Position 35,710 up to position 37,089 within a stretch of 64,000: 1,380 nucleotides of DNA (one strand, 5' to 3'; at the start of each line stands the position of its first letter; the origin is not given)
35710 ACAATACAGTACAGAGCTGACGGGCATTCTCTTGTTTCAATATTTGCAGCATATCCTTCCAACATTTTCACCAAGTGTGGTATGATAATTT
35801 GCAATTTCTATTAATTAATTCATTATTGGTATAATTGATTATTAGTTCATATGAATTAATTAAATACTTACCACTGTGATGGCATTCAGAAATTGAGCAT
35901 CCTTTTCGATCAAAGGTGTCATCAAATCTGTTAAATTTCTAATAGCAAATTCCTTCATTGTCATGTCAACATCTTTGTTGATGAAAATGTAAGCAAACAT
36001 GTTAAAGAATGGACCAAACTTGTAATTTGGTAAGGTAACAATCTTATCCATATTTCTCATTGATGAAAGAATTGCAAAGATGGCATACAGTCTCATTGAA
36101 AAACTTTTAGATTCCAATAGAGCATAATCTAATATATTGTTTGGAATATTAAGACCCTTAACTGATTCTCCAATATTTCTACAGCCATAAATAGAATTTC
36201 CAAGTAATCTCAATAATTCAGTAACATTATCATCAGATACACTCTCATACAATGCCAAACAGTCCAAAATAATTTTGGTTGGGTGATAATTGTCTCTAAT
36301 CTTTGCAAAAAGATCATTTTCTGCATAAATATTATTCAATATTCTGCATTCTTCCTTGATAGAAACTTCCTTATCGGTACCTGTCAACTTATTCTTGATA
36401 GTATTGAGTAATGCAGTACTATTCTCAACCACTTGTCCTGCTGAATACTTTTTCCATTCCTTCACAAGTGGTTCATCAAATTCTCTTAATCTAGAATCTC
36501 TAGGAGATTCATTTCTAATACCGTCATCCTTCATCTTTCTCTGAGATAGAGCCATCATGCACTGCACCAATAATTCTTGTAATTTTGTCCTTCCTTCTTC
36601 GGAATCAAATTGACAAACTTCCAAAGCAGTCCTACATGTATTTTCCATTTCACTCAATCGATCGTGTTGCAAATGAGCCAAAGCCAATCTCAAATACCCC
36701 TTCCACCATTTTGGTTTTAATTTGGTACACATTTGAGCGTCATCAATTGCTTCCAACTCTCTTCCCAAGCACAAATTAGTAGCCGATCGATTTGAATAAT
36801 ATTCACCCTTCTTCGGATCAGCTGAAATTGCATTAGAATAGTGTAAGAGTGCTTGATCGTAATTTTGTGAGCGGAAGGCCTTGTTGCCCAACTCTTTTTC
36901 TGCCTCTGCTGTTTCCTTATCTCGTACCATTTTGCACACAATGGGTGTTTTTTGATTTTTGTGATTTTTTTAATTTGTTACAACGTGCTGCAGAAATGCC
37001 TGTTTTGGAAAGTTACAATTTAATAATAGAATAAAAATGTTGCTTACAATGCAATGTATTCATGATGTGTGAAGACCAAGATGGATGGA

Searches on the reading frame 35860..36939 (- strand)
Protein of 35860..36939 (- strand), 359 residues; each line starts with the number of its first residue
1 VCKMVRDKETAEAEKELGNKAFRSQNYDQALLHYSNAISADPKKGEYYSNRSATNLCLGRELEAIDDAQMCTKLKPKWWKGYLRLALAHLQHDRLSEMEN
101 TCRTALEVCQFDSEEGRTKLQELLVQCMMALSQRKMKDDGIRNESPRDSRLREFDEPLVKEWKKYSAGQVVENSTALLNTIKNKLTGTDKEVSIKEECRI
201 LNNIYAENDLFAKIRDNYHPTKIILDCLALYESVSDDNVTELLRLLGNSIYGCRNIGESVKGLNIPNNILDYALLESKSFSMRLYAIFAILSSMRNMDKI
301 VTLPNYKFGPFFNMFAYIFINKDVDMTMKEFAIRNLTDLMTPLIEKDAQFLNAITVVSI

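Call 9: search_protein_families(library=pfam, proteins=[window:35860-36939:-], max_evalue=0.001)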
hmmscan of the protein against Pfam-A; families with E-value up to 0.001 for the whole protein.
window:35860-36939:- (359 aa): 3 families
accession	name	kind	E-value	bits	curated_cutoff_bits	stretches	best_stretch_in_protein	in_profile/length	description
PF25575.1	TPR_BSK1_C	-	4.7e-06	26.9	42.2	1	13-80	44-112/118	Serine/threonine-protein kinase BSK1-like, TPR repeats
PF07719.23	TPR_2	-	1.1e-05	25.6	27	0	12-43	2-33/34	Tetratricopeptide repeat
PF00515.34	TPR_1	-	4.7e-05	23.5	27.8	1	11-43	1-33/34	Tetratricopeptide repeat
